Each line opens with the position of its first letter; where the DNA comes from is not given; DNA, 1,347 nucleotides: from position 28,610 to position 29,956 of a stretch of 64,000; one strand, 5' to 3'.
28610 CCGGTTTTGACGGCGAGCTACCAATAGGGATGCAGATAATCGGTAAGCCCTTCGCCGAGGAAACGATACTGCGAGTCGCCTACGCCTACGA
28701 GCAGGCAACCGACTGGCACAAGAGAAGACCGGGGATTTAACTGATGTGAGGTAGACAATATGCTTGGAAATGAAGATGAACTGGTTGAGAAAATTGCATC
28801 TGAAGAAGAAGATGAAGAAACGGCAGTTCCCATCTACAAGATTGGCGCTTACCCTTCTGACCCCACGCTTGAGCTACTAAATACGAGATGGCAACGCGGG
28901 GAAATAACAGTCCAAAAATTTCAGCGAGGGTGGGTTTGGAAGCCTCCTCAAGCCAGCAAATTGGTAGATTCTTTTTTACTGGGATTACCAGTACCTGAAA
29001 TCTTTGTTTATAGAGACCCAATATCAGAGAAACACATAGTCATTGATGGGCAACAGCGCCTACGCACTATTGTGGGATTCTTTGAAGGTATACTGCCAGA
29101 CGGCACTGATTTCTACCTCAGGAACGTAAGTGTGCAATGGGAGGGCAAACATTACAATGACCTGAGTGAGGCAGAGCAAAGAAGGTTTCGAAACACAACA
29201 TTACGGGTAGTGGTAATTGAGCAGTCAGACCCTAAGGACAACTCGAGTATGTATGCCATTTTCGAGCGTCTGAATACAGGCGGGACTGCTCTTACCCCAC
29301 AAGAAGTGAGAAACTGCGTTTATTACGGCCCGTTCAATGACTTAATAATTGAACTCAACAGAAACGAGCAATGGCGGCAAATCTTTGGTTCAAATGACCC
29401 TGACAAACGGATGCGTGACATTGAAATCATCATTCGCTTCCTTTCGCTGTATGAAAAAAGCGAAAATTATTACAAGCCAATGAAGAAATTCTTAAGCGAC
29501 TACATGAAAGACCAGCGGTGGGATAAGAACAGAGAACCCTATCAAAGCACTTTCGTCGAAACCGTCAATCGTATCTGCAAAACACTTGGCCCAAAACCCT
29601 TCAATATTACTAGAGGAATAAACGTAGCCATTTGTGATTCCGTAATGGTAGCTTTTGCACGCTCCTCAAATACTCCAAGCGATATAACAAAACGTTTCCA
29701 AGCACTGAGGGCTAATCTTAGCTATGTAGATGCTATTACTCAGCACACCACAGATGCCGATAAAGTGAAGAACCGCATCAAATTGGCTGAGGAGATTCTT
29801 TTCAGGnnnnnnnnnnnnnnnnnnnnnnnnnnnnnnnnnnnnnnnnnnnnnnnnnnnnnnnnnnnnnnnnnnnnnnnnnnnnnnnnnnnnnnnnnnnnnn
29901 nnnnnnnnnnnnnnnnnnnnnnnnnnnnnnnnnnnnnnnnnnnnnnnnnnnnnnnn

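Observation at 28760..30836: Low-GC island after gatA: DUF262 ParB-like protein coupled to a HEPN-motif protein, plus two small coupled genes (candidate defence module)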

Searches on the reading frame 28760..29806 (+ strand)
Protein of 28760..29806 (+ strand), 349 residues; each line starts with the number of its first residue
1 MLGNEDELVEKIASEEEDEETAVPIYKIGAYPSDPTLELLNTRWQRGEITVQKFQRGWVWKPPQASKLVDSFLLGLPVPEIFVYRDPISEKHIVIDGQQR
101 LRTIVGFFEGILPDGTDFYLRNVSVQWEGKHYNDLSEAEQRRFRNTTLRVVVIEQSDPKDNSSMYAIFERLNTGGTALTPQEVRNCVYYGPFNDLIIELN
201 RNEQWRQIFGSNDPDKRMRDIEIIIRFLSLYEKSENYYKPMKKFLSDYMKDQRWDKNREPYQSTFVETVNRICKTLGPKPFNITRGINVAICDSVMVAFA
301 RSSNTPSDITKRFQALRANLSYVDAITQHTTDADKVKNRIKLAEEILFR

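Call 3: search_protein_families(library=pfam, proteins=[window:28760-29806:+], max_evalue=1)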
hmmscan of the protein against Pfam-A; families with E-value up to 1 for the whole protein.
window:28760-29806:+ (349 aa): 2 families
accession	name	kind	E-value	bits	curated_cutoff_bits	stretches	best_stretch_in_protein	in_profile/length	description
PF03235.19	GmrSD_N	-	3.7e-27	96.2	33.2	1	40-188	5-198/199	GmrSD restriction endonuclease, N-terminal domain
PF00784.22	MyTH4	-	0.2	12.5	27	1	206-275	24-91/105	MyTH4 domain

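Call 4: search_protein_families(library=padloc, proteins=[window:28760-29806:+], max_evalue=1)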
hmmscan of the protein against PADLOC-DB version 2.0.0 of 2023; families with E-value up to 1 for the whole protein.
window:28760-29806:+ (349 aa): 14 families
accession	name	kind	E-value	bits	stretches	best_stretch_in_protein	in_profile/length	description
PDLC03877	NsnA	-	2e-70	236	1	15-347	27-379/385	-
PDLC04027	PD-T4-2_A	-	1.6e-55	186.6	1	13-347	16-361/363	-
PDLC03418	REase_II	-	1.4e-09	35.5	1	52-192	36-162/372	Type II restriction enzyme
PDLC04709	PDC-M55C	-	2.8e-08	30.9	1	36-84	16-64/554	-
PDLC04155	HEC-06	-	1.8e-06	24.8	2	46-105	18-84/562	-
PDLC04151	HEC-05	-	3e-05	20.9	1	45-80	36-71/600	-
PDLC02693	Orf5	-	4.2e-05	20.7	2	91-105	63-77/543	Orf5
PDLC04157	HEC-06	-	8.3e-05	19.4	2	80-107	61-88/558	-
PDLC04150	HEC-05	-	0.00038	17.4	1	46-82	19-55/583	-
PDLC02700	Orf5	-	0.0007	16.4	1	145-212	183-245/555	Orf5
PDLC02787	SspE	-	0.0013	15.2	1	147-183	286-322/727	SspE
PDLC04154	HEC-06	-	0.0024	14.6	1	88-104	69-85/569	-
PDLC02792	SspE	-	0.0067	12.8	0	93-105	92-104/771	SspE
PDLC02695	Orf5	-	0.024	11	1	90-106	77-93/601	Orf5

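Call 5: search_protein_families(library=ncbifam, proteins=[window:28760-29806:+], max_evalue=1)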
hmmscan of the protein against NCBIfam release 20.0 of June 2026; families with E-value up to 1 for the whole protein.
window:28760-29806:+ (349 aa): 0 families

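Call 31: search_dna_similar(query=window:28760-29806:+, collection=plasmids, mode=protein, max_rows=25, max_evalue=0.00001)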
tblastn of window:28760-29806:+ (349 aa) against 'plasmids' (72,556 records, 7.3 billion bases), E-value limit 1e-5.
Records with a match: 162; places in all: 167; records where one place covers at least 80% of the query: 60.
Best place of each record, by identity: <60% 162.
By first word of the organism name: Klebsiella 27; Escherichia 20; Salmonella 10; Enterococcus 10; Rhodococcus 8; Acinetobacter 8; Rhizobium 7; Roseomonas 5; Burkholderia 3; Bacillus 3; and 47 more.
By predicted mobility (MOB-suite, as given by PLSDB): conjugative 80; non-mobilizable 54; mobilizable 28.
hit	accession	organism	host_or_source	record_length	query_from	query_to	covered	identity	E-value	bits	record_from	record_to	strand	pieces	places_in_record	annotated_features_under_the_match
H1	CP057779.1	Escherichia coli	culture,Pooled sheep faecal samples ...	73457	10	347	97%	40.5%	2e-67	236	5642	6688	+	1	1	DUF262 domain-containing protein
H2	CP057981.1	Escherichia coli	culture,Pooled sheep faecal samples ...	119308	10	347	97%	40.5%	2e-67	236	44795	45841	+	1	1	DUF262 domain-containing protein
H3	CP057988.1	Escherichia coli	culture,Pooled sheep faecal samples ...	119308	10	347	97%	40.5%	2e-67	236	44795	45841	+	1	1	DUF262 domain-containing protein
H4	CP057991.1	Escherichia coli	culture,Pooled sheep faecal samples ...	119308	10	347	97%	40.5%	2e-67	236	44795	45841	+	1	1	DUF262 domain-containing protein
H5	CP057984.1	Escherichia coli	culture,Pooled sheep faecal samples ...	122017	10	347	97%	40.5%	2e-67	236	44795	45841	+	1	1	DUF262 domain-containing protein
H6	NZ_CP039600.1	Salmonella enterica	Homo sapiens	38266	10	347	97%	40.5%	4e-67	235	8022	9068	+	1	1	DUF262 domain-containing protein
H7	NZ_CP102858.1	Escherichia coli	Gallus gallus (chicken),mixed ...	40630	10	347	97%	40.5%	5e-67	235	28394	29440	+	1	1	DUF262 domain-containing protein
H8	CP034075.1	Salmonella enterica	Ovis aries (domestic sheep),cell culture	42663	10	347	97%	40.5%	5e-67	235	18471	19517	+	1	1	DUF262 domain-containing protein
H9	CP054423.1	Salmonella enterica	Homo sapiens,urine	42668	10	347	97%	40.5%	5e-67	235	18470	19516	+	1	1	DUF262 domain-containing protein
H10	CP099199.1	Escherichia coli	culture,Pooled sediment sample ...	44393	10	347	97%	40.5%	5e-67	235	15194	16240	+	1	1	DUF262 domain-containing protein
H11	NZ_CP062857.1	Escherichia coli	Sus scrofa domesticus,feces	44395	10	347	97%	40.5%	5e-67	235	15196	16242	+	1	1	DUF262 domain-containing protein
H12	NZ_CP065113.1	Salmonella enterica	Homo sapiens,cell culture,stool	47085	10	347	97%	40.5%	5e-67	235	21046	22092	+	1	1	DUF262 domain-containing protein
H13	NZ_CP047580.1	Escherichia coli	Homo sapiens,Bacterial pure ...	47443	10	347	97%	40.5%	5e-67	235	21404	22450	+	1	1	DUF262 domain-containing protein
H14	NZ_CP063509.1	Escherichia coli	Homo sapiens,rectal swab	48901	10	347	97%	40.5%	5e-67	235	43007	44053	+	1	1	DUF262 domain-containing protein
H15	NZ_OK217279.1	Escherichia coli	-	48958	10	347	97%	40.5%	5e-67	235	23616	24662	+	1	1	DUF262 domain-containing protein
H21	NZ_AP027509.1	Escherichia coli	Homo sapiens,whole organism,feces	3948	1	349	100%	32.4%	1e-55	202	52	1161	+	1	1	DUF262 domain-containing protein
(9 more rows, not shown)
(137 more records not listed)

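Call 32: get_annotated_region(hit=H7, flank=4000)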
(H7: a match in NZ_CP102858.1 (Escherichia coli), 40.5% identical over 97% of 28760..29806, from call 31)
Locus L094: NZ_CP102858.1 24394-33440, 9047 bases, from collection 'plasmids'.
description: Escherichia coli strain 573 plasmid p573-5, complete sequence
organism: Escherichia coli (NCBI taxid 562)
taxonomy: Bacteria; Pseudomonadota; Gammaproteobacteria; Enterobacterales; Enterobacteriaceae; Escherichia; Escherichia coli
host: -; source: Gallus gallus (chicken),mixed culture,swab; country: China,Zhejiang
typing (MOB-suite, as given by PLSDB): conjugative; replicon IncX1; relaxase MOBP; mating-pair formation MPF_T
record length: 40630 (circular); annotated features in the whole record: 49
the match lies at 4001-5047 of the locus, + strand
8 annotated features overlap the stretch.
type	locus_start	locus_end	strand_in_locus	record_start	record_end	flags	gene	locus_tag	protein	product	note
CDS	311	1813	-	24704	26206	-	-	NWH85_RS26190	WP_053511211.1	hypothetical protein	-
CDS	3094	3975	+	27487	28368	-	-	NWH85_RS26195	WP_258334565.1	replication initiation protein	-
CDS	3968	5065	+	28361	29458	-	-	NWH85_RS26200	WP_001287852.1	DUF262 domain-containing protein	-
CDS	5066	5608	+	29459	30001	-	-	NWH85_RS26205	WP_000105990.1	HEPN domain-containing protein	-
CDS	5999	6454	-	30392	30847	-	-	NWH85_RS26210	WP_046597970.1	H-NS family nucleoid-associated regulatory protein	GO:0006355 - regulation of DNA-templated transcription [Evidence IEA]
CDS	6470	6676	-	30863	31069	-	hha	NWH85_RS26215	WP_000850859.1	hemolysin expression modulator Hha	-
CDS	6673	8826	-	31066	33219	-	-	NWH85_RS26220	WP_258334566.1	type IA DNA topoisomerase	GO:0006265 - DNA topological change [Evidence IEA]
CDS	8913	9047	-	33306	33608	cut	-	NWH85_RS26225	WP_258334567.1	TrbM/KikA/MpfK family conjugal transfer protein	-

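Call 33: get_annotated_region(hit=H21, flank=3000)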
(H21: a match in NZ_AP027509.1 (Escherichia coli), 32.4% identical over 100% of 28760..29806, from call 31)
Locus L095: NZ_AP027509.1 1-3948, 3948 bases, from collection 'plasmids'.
description: Escherichia coli strain LR-27 plasmid pLR-27_3, complete sequence
organism: Escherichia coli (NCBI taxid 562)
taxonomy: Bacteria; Pseudomonadota; Gammaproteobacteria; Enterobacterales; Enterobacteriaceae; Escherichia; Escherichia coli
host: -; source: Homo sapiens,whole organism,feces; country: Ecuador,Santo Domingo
typing (MOB-suite, as given by PLSDB): non-mobilizable; replicon rep_cluster_2373
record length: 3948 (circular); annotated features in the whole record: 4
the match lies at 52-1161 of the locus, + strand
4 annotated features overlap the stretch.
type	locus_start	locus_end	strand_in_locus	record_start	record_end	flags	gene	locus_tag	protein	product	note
CDS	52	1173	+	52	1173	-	-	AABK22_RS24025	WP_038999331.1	DUF262 domain-containing protein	-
CDS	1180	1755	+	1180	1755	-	-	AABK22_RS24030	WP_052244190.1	HEPN domain-containing protein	-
CDS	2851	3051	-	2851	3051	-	-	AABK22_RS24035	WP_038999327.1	antitoxin VbhA family protein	-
CDS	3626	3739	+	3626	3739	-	-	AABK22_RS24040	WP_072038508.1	replication initiation protein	-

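Call 34: search_protein_families(library=padloc, proteins=[L094:3968-5062:+, L094:5066-5605:+, L095:52-1170:+, L095:1180-1752:+], max_evalue=0.01)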
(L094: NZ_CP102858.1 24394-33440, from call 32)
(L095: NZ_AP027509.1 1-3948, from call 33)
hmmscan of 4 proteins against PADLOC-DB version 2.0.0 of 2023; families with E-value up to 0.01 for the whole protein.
L094:3968-5062:+ (365 aa): 23 families
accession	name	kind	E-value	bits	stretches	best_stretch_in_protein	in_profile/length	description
PDLC03877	NsnA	-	3.5e-68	228.6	1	9-360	23-379/385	-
PDLC04027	PD-T4-2_A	-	7.1e-42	141.7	1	52-360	54-361/363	-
PDLC03418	REase_II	-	6.5e-13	46.5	1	44-205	27-165/372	Type II restriction enzyme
PDLC04151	HEC-05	-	1.2e-10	38.8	1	38-82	27-71/600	-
PDLC04150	HEC-05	-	7.1e-08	29.7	1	40-91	11-63/583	-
PDLC04709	PDC-M55C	-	1.3e-07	28.6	1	28-89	6-67/554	-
PDLC04157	HEC-06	-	1.7e-07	28.2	1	40-110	12-90/558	-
PDLC02792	SspE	-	3.1e-07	27.1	1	50-78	23-51/771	SspE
PDLC04154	HEC-06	-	3.3e-06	24.1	1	47-105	20-85/569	-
PDLC04155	HEC-06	-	3.9e-05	20.4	1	44-106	14-84/562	-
PDLC02687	Orf5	-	0.00016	18.6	1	47-105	14-79/543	Orf5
PDLC02686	Orf5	-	0.00016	18.4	1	46-104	16-88/566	Orf5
PDLC02783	SspE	-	0.00021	17.7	1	35-78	11-52/793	SspE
PDLC04036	PD-T4-4_B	-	0.00029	18.8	1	134-217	16-99/203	-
PDLC02695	Orf5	-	0.00032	17.2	0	32-72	3-41/601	Orf5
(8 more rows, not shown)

L094:5066-5605:+ (180 aa): 0 families

L095:52-1170:+ (373 aa): 9 families
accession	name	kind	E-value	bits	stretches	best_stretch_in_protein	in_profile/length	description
PDLC03877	NsnA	-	1.2e-64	217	1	24-366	43-377/385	-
PDLC04027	PD-T4-2_A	-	4.3e-50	168.8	1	37-363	43-356/363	-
PDLC03418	REase_II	-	2e-14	51.5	1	38-194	25-163/372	Type II restriction enzyme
PDLC04151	HEC-05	-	6.2e-10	36.4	1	31-107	25-98/600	-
PDLC04150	HEC-05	-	1.8e-08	31.7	1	31-96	7-72/583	-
PDLC04155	HEC-06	-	0.00075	16.1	1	43-100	18-83/562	-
PDLC04157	HEC-06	-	0.0015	15.2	1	34-139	11-124/558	-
PDLC04709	PDC-M55C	-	0.0017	15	0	37-86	20-69/554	-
PDLC02792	SspE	-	0.0028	14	0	46-73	24-51/771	SspE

L095:1180-1752:+ (191 aa): 1 family
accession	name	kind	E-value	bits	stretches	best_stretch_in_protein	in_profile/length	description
PDLC04028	PD-T4-2_B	-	0.00044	18.3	1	16-134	10-131/168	-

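Call 39: find_homologous_proteins(query=window:28760-29806:+, max_evalue=0.00001)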
Query window:28760-29806:+ (349 aa): 5001 proteins with E <= 0.00001 among 6697 candidates; the best 120 are listed.
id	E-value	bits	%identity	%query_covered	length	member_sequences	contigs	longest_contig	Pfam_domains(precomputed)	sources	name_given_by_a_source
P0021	2.0e-235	798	100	100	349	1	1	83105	PF03235.20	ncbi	ncbi:MAG: DUF262 domain-containing protein [Chloroflexota bacterium]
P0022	4.8e-164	564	69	100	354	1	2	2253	PF03235.20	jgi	jgi:hypothetical protein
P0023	7.5e-162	556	69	100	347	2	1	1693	PF03235.20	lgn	-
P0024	3.5e-161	554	69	100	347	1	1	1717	PF03235.20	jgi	jgi:hypothetical protein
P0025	4.1e-160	551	69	100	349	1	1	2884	PF03235.20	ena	-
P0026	1.7e-159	549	68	100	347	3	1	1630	PF03235.20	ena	-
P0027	5.0e-156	537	67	100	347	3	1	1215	PF03235.20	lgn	-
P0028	1.6e-153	529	67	100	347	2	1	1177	PF03235.20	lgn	-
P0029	1.9e-153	529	68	99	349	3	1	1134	PF03235.20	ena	-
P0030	2.8e-153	528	66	99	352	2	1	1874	PF03235.20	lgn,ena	-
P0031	3.6e-153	528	66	99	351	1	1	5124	PF03235.20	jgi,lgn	-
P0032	1.8e-152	526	65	99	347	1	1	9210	PF03235.20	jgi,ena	-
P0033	3.6e-152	525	66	97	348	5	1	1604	PF03235.20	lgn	-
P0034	5.7e-152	524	66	96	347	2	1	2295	PF03235.20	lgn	-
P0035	8.1e-152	523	66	99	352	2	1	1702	PF03235.20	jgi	-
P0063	3.3e-143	495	61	100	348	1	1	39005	PF03235.20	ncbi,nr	ncbi:MAG: hypothetical protein A2Y65_00895 [Deltaproteobacteria bacterium RBG_13_52_11]|nr:MAG: hypo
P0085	6.5e-136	471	59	100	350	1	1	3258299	PF03235.20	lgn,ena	-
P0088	9.7e-135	467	61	99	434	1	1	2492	PF03235.20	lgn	-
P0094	5.3e-133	462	60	100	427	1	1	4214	PF03235.20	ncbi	ncbi:DUF262 domain-containing protein [Chloroflexota bacterium]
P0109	3.3e-130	452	58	100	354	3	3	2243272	PF03235.20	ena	-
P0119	1.8e-129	450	59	94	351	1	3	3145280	PF03235.20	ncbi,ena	-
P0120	2.7e-129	449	58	99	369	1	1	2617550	PF03235.20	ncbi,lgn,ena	-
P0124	4.4e-129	449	57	100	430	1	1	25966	PF03235.20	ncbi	-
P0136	3.3e-127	442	59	99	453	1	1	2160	PF03235.20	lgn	-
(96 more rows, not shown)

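Call 40: find_encoding_contigs(protein=P0119, flank=5000, max_places=2)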
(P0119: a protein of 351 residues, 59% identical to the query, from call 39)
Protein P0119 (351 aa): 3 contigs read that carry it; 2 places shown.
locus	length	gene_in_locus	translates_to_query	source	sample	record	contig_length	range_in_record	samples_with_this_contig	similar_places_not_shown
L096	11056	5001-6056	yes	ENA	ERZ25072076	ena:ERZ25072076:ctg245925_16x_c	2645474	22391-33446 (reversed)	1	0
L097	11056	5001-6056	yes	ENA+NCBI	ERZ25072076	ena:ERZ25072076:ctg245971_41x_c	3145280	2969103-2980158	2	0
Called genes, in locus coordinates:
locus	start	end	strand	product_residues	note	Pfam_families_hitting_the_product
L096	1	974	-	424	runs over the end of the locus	PF14281:PDDEXK_4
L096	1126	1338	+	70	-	-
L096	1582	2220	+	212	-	PF00440:TetR_N, PF17932:TetR_C_24 (weak)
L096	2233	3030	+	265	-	-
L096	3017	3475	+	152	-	PF01850:PIN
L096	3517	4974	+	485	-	PF20695:UbiD_N, PF01977:UbiD, PF20696:UbiD_C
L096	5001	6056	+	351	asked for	PF03235:GmrSD_N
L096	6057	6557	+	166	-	-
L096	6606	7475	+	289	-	PF01040:UbiA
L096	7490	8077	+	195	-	PF02441:Flavoprotein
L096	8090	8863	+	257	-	PF01209:Ubie_methyltran, PF13489:Methyltransf_23, PF08241:Methyltransf_11, PF08242:Methyltransf_12, PF13649:Methyltransf_25, PF13847:Methyltransf_31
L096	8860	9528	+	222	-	PF03070:TENA_THI-4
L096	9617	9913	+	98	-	-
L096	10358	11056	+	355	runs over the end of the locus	PF02574:S-methyl_trans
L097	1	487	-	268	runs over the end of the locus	-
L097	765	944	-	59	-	-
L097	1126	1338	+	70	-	-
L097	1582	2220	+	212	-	PF00440:TetR_N, PF17932:TetR_C_24 (weak)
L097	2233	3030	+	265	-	-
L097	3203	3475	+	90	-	PF01850:PIN (weak)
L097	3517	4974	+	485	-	PF20695:UbiD_N, PF01977:UbiD, PF20696:UbiD_C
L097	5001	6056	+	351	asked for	PF03235:GmrSD_N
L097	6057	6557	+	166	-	-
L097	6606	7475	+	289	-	PF01040:UbiA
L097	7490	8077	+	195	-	PF02441:Flavoprotein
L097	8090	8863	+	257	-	PF01209:Ubie_methyltran, PF13489:Methyltransf_23, PF08241:Methyltransf_11, PF08242:Methyltransf_12, PF13649:Methyltransf_25, PF13847:Methyltransf_31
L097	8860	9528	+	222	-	PF03070:TENA_THI-4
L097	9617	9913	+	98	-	-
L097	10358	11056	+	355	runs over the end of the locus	PF02574:S-methyl_trans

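Call 41: find_encoding_contigs(protein=P0120, flank=5000, max_places=2)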
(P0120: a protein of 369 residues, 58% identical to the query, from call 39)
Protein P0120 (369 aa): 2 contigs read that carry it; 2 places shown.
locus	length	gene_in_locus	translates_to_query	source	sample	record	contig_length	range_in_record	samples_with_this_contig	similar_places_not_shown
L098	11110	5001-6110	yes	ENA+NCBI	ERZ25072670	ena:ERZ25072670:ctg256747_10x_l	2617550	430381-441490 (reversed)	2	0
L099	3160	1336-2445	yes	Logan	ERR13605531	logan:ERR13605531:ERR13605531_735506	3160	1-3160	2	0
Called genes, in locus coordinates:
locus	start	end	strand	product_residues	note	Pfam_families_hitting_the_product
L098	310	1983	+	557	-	PF02776:TPP_enzyme_N, PF00205:TPP_enzyme_M, PF02775:TPP_enzyme_C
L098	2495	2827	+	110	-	-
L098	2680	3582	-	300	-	PF08450:SGL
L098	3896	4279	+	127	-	PF04075:F420H2_quin_red (weak)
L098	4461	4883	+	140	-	PF00903:Glyoxalase, PF13669:Glyoxalase_4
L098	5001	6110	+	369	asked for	PF03235:GmrSD_N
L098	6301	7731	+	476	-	PF08811:DUF1800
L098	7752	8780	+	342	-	PF13449:Phytase-like (faint), PF08450:SGL (faint), PF20067:SSL_N (faint), PF02393:US22 (faint), PF06739:SBBP (faint), PF25021:TEN_NHL (faint), PF17170:DUF5128, PF01436:NHL, +2 more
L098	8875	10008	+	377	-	PF07394:DUF1501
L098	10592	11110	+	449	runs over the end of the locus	PF01979:Amidohydro_1, PF07969:Amidohydro_3 (weak)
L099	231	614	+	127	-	PF04075:F420H2_quin_red (weak)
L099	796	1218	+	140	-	PF00903:Glyoxalase, PF13669:Glyoxalase_4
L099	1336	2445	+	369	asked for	PF03235:GmrSD_N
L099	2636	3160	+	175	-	?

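Call 42: find_encoding_contigs(protein=P0124, flank=5000, max_places=2)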
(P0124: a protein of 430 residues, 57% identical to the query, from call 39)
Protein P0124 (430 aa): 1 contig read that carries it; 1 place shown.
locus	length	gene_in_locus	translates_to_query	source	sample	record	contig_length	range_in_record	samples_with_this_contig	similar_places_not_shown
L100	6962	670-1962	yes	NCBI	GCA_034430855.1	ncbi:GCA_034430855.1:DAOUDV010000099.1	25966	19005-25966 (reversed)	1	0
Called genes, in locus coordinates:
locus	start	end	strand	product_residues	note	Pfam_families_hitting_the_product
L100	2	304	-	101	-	?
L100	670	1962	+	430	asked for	PF03235:GmrSD_N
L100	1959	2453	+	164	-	-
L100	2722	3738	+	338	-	PF04909:Amidohydro_2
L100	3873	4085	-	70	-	PF00037:Fer4 (weak), PF12797:Fer4_2 (weak), PF12837:Fer4_6 (weak), PF13237:Fer4_10, PF14697:Fer4_21 (weak), PF25160:LdpA_Fe-S-bd (faint), PF12838:Fer4_7, PF13187:Fer4_9, +2 more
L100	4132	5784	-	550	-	PF00890:FAD_binding_2, PF01266:DAO (faint), PF03486:HI0933_like (weak), PF07992:Pyr_redox_2 (faint), PF12831:FAD_oxidored (weak), PF02910:Succ_DH_flav_C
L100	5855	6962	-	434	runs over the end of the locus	PF06808:DctM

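Call 47: search_solved_structures(query=window:28760-29806:+, max_evalue=0.01)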
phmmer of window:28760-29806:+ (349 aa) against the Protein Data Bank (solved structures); distinct sequences matched with E-value up to 0.01: 0.
